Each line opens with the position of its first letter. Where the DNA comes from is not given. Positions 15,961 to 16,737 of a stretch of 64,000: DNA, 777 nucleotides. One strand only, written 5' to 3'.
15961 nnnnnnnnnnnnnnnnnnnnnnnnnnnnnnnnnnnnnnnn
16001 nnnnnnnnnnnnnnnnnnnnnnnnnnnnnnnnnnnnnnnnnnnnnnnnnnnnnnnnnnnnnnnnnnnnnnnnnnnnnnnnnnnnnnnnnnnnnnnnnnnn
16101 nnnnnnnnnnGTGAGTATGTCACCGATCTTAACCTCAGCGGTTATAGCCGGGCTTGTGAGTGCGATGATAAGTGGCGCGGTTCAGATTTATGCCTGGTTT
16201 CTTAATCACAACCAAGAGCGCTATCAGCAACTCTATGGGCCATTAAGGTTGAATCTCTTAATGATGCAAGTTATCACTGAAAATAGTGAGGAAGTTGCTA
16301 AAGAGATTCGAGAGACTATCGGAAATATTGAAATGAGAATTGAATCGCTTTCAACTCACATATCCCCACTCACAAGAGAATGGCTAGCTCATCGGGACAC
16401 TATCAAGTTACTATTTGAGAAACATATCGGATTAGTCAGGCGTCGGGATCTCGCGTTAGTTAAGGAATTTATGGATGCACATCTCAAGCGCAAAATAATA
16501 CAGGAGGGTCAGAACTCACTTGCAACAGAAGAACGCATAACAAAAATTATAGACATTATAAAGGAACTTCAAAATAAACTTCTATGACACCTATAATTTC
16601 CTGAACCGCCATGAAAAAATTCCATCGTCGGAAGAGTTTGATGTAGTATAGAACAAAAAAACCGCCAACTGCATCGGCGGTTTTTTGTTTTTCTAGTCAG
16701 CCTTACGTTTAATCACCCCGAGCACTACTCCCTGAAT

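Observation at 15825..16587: Candidate SOS operon: identical 17-nt direct-repeat motif in the lexA promoter and in a consensus promoter driving a small membrane protein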

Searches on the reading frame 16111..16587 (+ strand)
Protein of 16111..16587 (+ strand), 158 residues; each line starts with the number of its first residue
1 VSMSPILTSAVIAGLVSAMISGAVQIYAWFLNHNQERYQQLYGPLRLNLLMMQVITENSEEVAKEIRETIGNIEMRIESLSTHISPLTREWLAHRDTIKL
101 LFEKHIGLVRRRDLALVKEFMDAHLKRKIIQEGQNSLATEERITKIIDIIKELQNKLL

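Call 14: search_protein_families(library=pfam, proteins=[window:16111-16587:+], max_evalue=0.01)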
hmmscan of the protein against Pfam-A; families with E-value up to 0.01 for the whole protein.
window:16111-16587:+ (158 aa): 0 families

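Call 16: find_homologous_proteins(query=window:16111-16587:+, max_evalue=0.001)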
Query window:16111-16587:+ (158 aa): 3 proteins with E <= 0.001 among 43 candidates.
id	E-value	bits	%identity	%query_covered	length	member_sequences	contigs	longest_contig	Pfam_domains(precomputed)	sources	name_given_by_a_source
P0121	1.1e-92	325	100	99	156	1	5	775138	-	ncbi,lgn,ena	-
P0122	2.2e-81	289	88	99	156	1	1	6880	-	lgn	-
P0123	8.2e-52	193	60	85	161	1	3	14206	-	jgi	jgi:hypothetical protein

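Call 18: find_encoding_contigs(protein=P0122, flank=7000, max_places=4)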
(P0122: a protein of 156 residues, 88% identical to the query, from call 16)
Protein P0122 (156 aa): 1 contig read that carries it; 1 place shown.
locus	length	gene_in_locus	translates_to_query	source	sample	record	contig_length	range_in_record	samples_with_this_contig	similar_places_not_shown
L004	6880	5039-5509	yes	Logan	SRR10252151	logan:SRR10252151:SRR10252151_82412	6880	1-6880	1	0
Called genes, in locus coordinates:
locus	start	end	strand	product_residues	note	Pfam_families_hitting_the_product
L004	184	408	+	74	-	-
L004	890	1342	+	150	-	-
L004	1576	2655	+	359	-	PF09519:RE_HindVP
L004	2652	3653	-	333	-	PF00145:DNA_methylase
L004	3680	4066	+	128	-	PF03852:Vsr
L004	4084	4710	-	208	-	PF00717:Peptidase_S24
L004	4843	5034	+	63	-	-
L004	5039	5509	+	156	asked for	-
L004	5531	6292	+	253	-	-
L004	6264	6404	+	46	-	-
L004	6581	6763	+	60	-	-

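Call 19: find_encoding_contigs(protein=P0123, flank=10000, max_places=4)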
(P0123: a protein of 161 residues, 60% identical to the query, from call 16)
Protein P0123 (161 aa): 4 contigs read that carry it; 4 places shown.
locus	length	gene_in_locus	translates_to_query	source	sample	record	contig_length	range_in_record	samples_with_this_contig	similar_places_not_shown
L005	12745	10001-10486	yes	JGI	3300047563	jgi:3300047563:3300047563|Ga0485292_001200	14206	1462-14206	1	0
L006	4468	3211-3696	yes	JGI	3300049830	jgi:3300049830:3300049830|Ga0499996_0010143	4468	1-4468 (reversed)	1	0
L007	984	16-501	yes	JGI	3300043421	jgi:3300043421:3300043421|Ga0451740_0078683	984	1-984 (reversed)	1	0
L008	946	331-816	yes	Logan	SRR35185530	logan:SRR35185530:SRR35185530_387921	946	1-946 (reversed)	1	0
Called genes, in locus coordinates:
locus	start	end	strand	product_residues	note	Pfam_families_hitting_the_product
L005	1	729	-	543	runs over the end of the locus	PF00239:Resolvase, PF07508:Recombinase (weak), PF13408:Zn_ribbon_recom (weak)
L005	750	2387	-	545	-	-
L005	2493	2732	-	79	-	-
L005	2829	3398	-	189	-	-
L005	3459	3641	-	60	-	-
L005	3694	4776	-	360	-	-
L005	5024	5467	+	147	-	-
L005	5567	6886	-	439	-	PF00817:IMS, PF11799:IMS_C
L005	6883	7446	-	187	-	PF00717:Peptidase_S24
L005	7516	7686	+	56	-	-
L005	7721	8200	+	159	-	-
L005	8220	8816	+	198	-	-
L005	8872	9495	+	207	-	PF02586:SRAP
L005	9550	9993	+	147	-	-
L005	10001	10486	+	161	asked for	-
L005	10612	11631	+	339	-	PF00145:DNA_methylase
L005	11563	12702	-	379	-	PF04545:Sigma70_r4 (weak)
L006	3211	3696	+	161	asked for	-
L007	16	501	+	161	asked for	-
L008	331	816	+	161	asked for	-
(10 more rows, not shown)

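Call 45: predict_structure(alignment_id=A2)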
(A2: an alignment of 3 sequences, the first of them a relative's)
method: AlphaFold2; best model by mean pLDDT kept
length: 156 residues; sequences in the alignment: 3
mean_pLDDT: 39.6   pTM: 0.27
mean pLDDT of the five models: 39.6, 38.9, 38.9, 37.0, 36.2
residues with pLDDT >= 90: 0; 70-90: 0; 50-70: 1; < 50: 155
segments of 3 or more residues with pLDDT < 50: 1-93, 95-156
pLDDT, mean of each block of 10 residues (from residue 1): 34 32 35 36 41 40 44 37 46 47 39 41 41 40 42 35
secondary structure, 60 per line:
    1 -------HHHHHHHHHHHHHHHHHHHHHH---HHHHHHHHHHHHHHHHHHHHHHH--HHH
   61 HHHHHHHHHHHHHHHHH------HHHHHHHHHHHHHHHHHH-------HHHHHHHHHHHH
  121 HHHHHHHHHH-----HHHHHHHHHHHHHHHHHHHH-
elements in order: H8-29 H33-55 H58-77 H84-101 H109-130 H136-155
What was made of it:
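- Tried and rejected: The first model, from 3 sequences, was useless (pLDDT 39.6, call 45).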

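Call 46: search_protein_representatives(protein=P0121)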
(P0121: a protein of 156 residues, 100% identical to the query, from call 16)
Query: 156 residues. Proteins with E-value up to 0.001 (for the whole library): 27; up to 1e-10: 17; up to 1e-30: 3. The best 27 are listed.
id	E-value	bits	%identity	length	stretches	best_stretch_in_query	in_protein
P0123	4.0e-52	192.3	58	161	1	4-156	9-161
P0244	1.1e-31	126.1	46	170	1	8-156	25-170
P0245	8.7e-31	123.2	40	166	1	7-156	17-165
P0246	6.3e-29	117.2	39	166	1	3-156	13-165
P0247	7.6e-28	113.7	41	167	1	10-155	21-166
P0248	1.7e-24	102.8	41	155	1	1-155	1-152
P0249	1.8e-23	99.5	41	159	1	5-154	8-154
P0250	1.1e-21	93.8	36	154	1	4-156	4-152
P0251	1.4e-18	83.7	37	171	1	2-155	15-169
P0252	8.0e-18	81.2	32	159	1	7-156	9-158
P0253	2.6e-17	79.5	42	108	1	50-156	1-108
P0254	3.5e-15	72.6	32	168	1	4-154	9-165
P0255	4.0e-13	66.0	29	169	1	4-155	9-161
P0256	3.8e-12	62.8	30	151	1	8-155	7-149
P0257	1.7e-11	60.7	29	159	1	12-154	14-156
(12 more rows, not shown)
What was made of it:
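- ORF156 relatives number 27 among 1.84 billion representative proteins (call 46).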

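Call 49: search_protein_families(library=padloc, alignment_id=A4, max_evalue=0.1)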
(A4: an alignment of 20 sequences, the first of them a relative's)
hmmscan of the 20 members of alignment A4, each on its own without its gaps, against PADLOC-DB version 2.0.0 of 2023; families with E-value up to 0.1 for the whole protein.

A. member 1, P0121 (156 aa): 2 families
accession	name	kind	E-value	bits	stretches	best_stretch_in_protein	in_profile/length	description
PDLC00695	Effector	-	0.0037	14.8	1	17-105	65-155/195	2TM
PDLC01921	CARF6--CARF_CARF_CARF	-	0.0077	13.5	1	27-91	48-112/298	-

B. families by the number of members that match (of 20 scanned): 13 families
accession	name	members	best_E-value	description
PDLC03865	LmuB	1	0.0022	-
PDLC00695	Effector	1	0.0037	2TM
PDLC01311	Cas8a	1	0.0037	CAS-I-A; effector_LS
PDLC01358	Cas8a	1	0.0037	CAS-I-A; effector_LS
PDLC03545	REase_II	1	0.0043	Type II restriction enzyme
PDLC01970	CARF_TM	1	0.0061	-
PDLC01921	CARF6--CARF_CARF_CARF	1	0.0077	-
PDLC05063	PDC-S67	1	0.01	-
PDLC01864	CARF3--CARF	1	0.019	-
PDLC00604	ZorA1|ZorA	1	0.021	MotA/ExbB/TolQ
PDLC04406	PDC-M09A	1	0.026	-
PDLC01525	Cas2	1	0.035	"CAS-I,CAS-II,CAS-III,CAS-IV,CAS-V,CAS-VI; acquisition_2"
PDLC00822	Cyclase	1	0.051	oligonucleotide-cyclase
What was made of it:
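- On Known anti-phage defence systems (PADLOC-DB): The best E-value among 20 ORF156-family members is 0.0022, and each model is hit by a single member (call 49).
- No member matches any PADLOC defence model at a meaningful E-value; the best is 0.0022 (call 49).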

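Call 50: search_protein_families(library=phrogs, proteins=[window:16117-16587:+], max_evalue=0.1)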
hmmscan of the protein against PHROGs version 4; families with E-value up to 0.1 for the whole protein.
window:16117-16587:+ (156 aa): 1 family
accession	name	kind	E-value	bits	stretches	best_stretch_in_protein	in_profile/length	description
phrog_1009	-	unknown function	0.0011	20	1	6-86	10-96/103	-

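Call 54: find_encoding_contigs(protein=P0244, flank=4000, max_places=3)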
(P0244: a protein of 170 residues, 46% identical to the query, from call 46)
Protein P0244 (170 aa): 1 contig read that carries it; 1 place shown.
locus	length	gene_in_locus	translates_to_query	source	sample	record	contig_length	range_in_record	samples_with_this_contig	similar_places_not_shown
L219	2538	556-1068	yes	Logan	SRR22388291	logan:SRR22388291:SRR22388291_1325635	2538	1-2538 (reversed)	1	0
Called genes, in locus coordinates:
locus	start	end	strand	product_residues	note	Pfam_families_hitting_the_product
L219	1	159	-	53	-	?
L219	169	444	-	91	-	-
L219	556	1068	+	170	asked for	-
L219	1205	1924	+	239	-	PF13328:HD_4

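Call 55: predict_structure(alignment_id=A4)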
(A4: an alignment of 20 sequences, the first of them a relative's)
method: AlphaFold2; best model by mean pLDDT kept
length: 156 residues; sequences in the alignment: 20
mean_pLDDT: 90.5   pTM: 0.76
mean pLDDT of the five models: 90.5, 90.1, 88.9, 87.9, 86.4
residues with pLDDT >= 90: 99; 70-90: 53; 50-70: 4; < 50: 0
segments of 3 or more residues with pLDDT < 50: none
pLDDT, mean of each block of 10 residues (from residue 1): 71 86 88 94 98 96 92 90 93 97 96 96 88 80 91 94
secondary structure, 60 per line:
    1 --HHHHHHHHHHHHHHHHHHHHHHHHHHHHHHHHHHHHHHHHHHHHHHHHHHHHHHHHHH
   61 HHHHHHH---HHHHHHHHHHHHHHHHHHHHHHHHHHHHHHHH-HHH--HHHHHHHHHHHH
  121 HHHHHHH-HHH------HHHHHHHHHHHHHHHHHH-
elements in order: H3-67 H71-102 H109-127 H138-155
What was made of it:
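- On YneA/ChiZ/DivS/SosA-type SOS division inhibitor: The AlphaFold2 model has helix 3-67 plus three helices, pLDDT 90.5 (call 55).
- The protein is small with one N-terminal transmembrane helix (call 55).
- Tried and rejected: The second, from 20 sequences, was good (pLDDT 90.5, call 55).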

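Call 60: fold_search(model_id=the predicted structure, library=pdb)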
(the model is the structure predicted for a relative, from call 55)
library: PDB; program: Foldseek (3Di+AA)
matches with E <= 10: 319; with E <= 0.001: 0
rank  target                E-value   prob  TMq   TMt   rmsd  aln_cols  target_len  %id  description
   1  4mu6                  4.7e-01  0.14  0.21  0.13  25.9       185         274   17  Crystal Structure of the N-terminal domain of Effector Protein LegC3 from Legionella pneumophila (released 2013-12-11)
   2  8ek4_A                7.4e-01  0.25  0.28  0.32  11.2       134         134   19  De novo designed ice-binding proteins from twist-constrained helices (released 2023-07-12)
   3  5n72                  7.8e-01  0.38  0.36  0.17  19.1       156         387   14  Crystal structure of the Legionella effector WipA shorter construct (released 2017-04-19)
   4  9s9k_A                8.3e-01  0.25  0.29  0.26  11.6       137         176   13  S. islandicus CdvB (semi open) (released 2026-01-28)
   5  9s9k_B                9.8e-01  0.25  0.30  0.27  11.6       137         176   13  S. islandicus CdvB (semi open) (released 2026-01-28)
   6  2asr                  1.0e+00  0.28  0.33  0.35   8.8       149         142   13  THE THREE-DIMENSIONAL STRUCTURE OF THE ASPARTATE RECEPTOR FROM ESCHERICHIA COLI (released 1994-11-01)
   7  5vju                  1.2e+00  0.14  0.26  0.21  16.1       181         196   16  De Novo Photosynthetic Reaction Center Protein Variant Equipped with His-Tyr H-bond, Heme B, and Cd(II) ions (released 2018-04-25)
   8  7rpr_A                1.3e+00  0.44  0.43  0.44   6.0       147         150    7  Borrelia miyamotoi FbpA complement inhibitory domain (released 2022-04-27)
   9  5l3c_A                1.4e+00  0.66  0.43  0.12  17.1       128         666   19  Human LSD1/CoREST: LSD1 E379K mutation (released 2016-05-04)
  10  9sv3_D                1.4e+00  0.21  0.33  0.24  16.1       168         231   13  Local refinement of EloB/EloC/VHL/CV2a/14-3-3zeta/ERa from pose 1 (released 2025-12-03)
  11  8eja_A                1.4e+00  0.18  0.23  0.30  13.9       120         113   12  Computational design of potent and selective inhibitors of Bak and Bax (released 2024-03-20)
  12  2b0h_MODEL_1_A        1.4e+00  0.30  0.34  0.37   7.4       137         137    9  Solution structure of VBS3 fragment of talin (released 2006-01-17)
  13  4i1q_A                1.5e+00  0.18  0.30  0.25  25.9       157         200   18  Crystal Structure of hBRAP1 N-BAR domain (released 2013-02-06)
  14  9a65_A                1.5e+00  0.18  0.30  0.14   8.6       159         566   12  Integrative model of YVAQ-MCPB by crosslinking MS and deep learning (released 2024-09-18)
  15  8d9p                  1.5e+00  0.13  0.25  0.21  16.6       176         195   15  De Novo Photosynthetic Reaction Center Protein Equipped with Heme B and Mn(II) cations (released 2022-09-28)
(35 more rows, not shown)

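Call 61: fold_search(model_id=the predicted structure, library=viral)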
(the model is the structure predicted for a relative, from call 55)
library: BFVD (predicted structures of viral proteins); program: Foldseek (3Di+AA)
matches with E <= 10: 343; with E <= 0.001: 0
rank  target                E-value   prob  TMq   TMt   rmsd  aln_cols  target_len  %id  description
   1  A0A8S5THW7            8.3e-02  0.93  0.41  0.36  10.0       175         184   11  Uncharacterized protein [Siphoviridae sp. ct6Ob18]
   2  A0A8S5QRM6            1.4e-01  0.92  0.43  0.36  10.6       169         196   14  Uncharacterized protein [Myoviridae sp. ctoNH1]
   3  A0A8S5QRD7            1.6e-01  0.72  0.37  0.26  12.9       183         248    9  Uncharacterized protein [Myoviridae sp. ctoNH1]
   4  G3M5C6                2.3e-01  0.66  0.36  0.32   9.4       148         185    9  Uncharacterized protein [Mycobacterium phage Redi]
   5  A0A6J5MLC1            2.4e-01  0.80  0.38  0.19  20.6       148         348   17  Uncharacterized protein [uncultured Caudovirales phage]
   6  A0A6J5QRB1            5.5e-01  0.72  0.40  0.26  25.4       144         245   12  Uncharacterized protein [uncultured Caudovirales phage]
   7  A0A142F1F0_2          5.5e-01  0.60  0.42  0.11  12.0       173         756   13  Putative tail fiber protein [Bacillus phage Shbh1]
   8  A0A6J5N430            6.5e-01  0.30  0.32  0.08  29.4       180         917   14  Bacteriophage lambda, GpH, tail tape measure, N-terminal [uncultured Caudovirales phage]
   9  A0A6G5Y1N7            6.5e-01  0.21  0.22  0.24  26.8       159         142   12  (no name in the UniProt tables at hand)
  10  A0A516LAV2            6.5e-01  0.16  0.23  0.22  16.6       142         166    7  (no name in the UniProt tables at hand)
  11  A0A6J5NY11            7.2e-01  0.47  0.39  0.19   8.1       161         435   17  Uncharacterized protein [uncultured Caudovirales phage]
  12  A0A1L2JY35            7.7e-01  0.38  0.37  0.37   6.9       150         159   11  Uncharacterized protein [Aeribacillus phage AP45]
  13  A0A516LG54            9.0e-01  0.44  0.40  0.16   8.7       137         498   20  (no name in the UniProt tables at hand)
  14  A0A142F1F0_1          9.6e-01  0.51  0.46  0.13   8.4       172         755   12  Putative tail fiber protein [Bacillus phage Shbh1]
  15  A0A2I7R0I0            9.6e-01  0.16  0.28  0.29  20.0       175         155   15  Coil containing protein [Vibrio phage 1.097.O._10N.286.49.B3]
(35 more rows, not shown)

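Call 73: search_protein_families(library=pfam, proteins=[L004:4084-4710:-, L004:5531-6292:+, L005:6883-7446:-], max_evalue=0.001)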
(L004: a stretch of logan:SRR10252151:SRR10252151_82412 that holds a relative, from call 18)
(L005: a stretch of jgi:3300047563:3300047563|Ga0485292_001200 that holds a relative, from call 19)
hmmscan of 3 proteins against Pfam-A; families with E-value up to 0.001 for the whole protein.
L004:4084-4710:- (208 aa): 4 families
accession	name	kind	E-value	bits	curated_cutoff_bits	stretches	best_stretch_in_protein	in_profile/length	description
PF00717.28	Peptidase_S24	-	1.6e-17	63.7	23.3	1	80-201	2-115/116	Peptidase S24-like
PF01726.22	LexA_DNA_bind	-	6e-05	23.2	23.7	1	3-58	4-59/65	LexA DNA binding domain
PF13412.12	HTH_24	-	0.00025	21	21.9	0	4-56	2-48/48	Winged helix-turn-helix DNA-binding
PF12802.13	MarR_2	-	0.00074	20.1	27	0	5-57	5-52/61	MarR family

L004:5531-6292:+ (253 aa): 0 families

L005:6883-7446:- (187 aa): 1 family
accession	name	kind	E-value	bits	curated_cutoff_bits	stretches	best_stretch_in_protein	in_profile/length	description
PF00717.28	Peptidase_S24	-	4.6e-30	104.1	23.3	1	67-180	2-116/116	Peptidase S24-like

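Call 88: find_encoding_contigs(protein=P0245, flank=5000, max_places=3)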
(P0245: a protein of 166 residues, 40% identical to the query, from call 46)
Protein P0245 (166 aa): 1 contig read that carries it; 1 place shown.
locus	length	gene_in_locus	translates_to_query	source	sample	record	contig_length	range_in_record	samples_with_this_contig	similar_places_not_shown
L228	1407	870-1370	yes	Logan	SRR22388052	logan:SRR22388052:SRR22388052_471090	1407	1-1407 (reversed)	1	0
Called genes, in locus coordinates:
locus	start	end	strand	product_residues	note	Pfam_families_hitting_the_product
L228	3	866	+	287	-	?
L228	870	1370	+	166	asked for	-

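Call 89: find_encoding_contigs(protein=P0248, flank=5000, max_places=3)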
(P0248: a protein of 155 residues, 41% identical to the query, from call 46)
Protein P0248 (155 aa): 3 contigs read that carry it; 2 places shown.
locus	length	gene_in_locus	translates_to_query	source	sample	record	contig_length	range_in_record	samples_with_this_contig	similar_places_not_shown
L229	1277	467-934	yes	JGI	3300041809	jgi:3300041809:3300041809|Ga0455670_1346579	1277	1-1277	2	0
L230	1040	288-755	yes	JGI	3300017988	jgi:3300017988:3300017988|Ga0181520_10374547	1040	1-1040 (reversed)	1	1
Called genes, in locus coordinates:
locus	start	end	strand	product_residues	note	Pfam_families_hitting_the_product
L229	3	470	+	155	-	?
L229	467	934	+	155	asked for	-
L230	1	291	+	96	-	?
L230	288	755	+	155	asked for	-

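Call 90: search_protein_families(library=pfam, proteins=[L228:3-866:+, L229:3-470:+, L005:9550-9993:+, L219:169-444:-, L005:7721-8200:+, L005:8220-8816:+, L005:7516-7686:+, L219:1205-1924:+, L004:5531-6292:+], max_evalue=0.01)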
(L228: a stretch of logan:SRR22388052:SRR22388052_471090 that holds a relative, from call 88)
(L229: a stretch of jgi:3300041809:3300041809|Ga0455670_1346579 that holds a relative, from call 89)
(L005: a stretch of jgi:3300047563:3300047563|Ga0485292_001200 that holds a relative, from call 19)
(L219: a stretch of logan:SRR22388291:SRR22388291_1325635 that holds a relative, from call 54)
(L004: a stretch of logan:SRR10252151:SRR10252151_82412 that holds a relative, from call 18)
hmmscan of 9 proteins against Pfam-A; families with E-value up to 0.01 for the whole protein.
L228:3-866:+ (287 aa): 1 family
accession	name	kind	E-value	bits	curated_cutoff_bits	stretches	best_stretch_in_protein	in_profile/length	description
PF01420.25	Methylase_S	-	1.3e-09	39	22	1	7-96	82-167/168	Type I restriction modification DNA specificity domain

L229:3-470:+ (155 aa): 1 family
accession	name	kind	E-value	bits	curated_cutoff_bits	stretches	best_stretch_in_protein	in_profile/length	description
PF22915.1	ARMH5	-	0.0074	17.1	27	0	106-135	36-65/92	Armadillo-like helical domain-containing protein 5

L005:9550-9993:+ (147 aa): 0 families

L219:169-444:- (91 aa): 0 families

L005:7721-8200:+ (159 aa): 0 families

L005:8220-8816:+ (198 aa): 0 families

L005:7516-7686:+ (56 aa): 0 families

L219:1205-1924:+ (239 aa): 2 families
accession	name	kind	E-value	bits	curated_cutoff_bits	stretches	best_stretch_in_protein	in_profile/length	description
PF13328.12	HD_4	-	1.5e-10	41.5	27.2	1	42-148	1-90/156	HD domain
PF01966.28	HD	-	0.0019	18.9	22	1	62-166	2-90/116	HD domain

L004:5531-6292:+ (253 aa): 0 families
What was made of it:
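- These contexts are typical of accessory or defence genes (calls 18, 19, 88, 90). ORF156-family genes lie in restriction-modification contexts (calls 18, 88, 90).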
